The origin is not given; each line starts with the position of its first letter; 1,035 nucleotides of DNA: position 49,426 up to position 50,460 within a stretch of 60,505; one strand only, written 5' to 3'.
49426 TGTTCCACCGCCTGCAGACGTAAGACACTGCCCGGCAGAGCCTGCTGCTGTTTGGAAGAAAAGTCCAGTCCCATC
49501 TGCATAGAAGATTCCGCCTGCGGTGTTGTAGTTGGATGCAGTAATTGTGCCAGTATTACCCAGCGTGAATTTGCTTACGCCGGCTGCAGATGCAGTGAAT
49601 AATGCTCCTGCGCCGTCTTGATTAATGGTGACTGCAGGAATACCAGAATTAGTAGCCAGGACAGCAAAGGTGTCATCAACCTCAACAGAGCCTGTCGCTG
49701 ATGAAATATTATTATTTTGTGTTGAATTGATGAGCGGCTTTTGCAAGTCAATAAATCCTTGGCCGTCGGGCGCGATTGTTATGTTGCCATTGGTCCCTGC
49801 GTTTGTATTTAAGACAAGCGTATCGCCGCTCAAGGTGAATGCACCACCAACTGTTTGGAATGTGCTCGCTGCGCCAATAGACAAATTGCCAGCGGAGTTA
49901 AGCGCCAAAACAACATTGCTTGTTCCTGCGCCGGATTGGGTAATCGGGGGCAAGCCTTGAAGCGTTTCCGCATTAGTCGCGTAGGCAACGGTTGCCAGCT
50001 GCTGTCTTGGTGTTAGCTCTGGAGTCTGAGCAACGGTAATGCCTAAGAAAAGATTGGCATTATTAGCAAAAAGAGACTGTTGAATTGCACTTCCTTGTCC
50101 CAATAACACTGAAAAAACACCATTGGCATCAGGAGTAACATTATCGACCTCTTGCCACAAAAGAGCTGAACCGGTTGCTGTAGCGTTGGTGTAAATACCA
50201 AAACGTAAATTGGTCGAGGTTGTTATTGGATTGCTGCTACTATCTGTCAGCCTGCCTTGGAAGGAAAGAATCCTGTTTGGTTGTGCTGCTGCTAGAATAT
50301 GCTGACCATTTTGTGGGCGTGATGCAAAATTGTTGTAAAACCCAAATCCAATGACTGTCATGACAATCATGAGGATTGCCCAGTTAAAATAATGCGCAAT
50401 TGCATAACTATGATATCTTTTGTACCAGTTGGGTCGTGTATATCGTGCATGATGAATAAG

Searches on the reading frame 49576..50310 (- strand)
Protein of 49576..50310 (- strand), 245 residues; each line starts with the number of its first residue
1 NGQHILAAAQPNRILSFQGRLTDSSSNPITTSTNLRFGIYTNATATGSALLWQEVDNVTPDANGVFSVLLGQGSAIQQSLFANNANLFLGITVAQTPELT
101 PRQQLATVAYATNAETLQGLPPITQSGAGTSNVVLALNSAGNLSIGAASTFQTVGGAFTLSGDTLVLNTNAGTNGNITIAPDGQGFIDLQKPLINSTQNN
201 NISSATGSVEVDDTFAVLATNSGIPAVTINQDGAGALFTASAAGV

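Call 76: find_homologous_proteins(query=window:49576-50310:-, max_evalue=0.00001)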
Query window:49576-50310:- (245 aa): 31 proteins with E <= 0.00001 among 2752 candidates.
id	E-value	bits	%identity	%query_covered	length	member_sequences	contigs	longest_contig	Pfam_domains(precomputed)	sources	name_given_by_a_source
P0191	2.8e-75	271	63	92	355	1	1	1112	-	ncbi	ncbi:MAG: hypothetical protein AAB922_03350, partial [Patescibacteria group bacterium]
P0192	2.9e-72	261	59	96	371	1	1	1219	-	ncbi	ncbi:MAG: hypothetical protein AAB722_00835, partial [Patescibacteria group bacterium]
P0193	1.1e-66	243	62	80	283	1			-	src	-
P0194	1.9e-56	210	59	78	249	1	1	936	-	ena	-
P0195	8.4e-54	201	65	64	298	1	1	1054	-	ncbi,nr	ncbi:MAG: hypothetical protein Q8M83_00330, partial [bacterium]|nr:hypothetical protein [bacterium]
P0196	2.5e-51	193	60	67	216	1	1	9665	-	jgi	jgi:hypothetical protein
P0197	1.2e-46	178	58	66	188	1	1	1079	-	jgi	-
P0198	5.0e-39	153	51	73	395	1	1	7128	-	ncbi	ncbi:hypothetical protein COT64_01535, partial [Candidatus Shapirobacteria bacterium CG09_land_8_20_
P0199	1.9e-37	147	63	46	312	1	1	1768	-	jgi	jgi:hypothetical protein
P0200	8.6e-35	139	48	71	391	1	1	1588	PF02899.24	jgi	-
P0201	8.9e-34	135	45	73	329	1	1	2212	-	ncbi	ncbi:MAG TPA: hypothetical protein VF837_01590, partial [Patescibacteria group bacterium]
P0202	1.2e-31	128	45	73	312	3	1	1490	-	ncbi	ncbi:hypothetical protein COU93_03470, partial [Candidatus Shapirobacteria bacterium CG10_big_fil_re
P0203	3.0e-29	121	54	57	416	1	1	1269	-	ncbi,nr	ncbi:MAG: hypothetical protein NUV80_03050, partial [Candidatus Berkelbacteria bacterium]|nr:hypothe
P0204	8.7e-29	119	54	55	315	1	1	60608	-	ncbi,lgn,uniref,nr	ncbi:MAG: hypothetical protein UR56_C0003G0003 [Candidatus Roizmanbacteria bacterium GW2011_GWC2_34_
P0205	1.2e-27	115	56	47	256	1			-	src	-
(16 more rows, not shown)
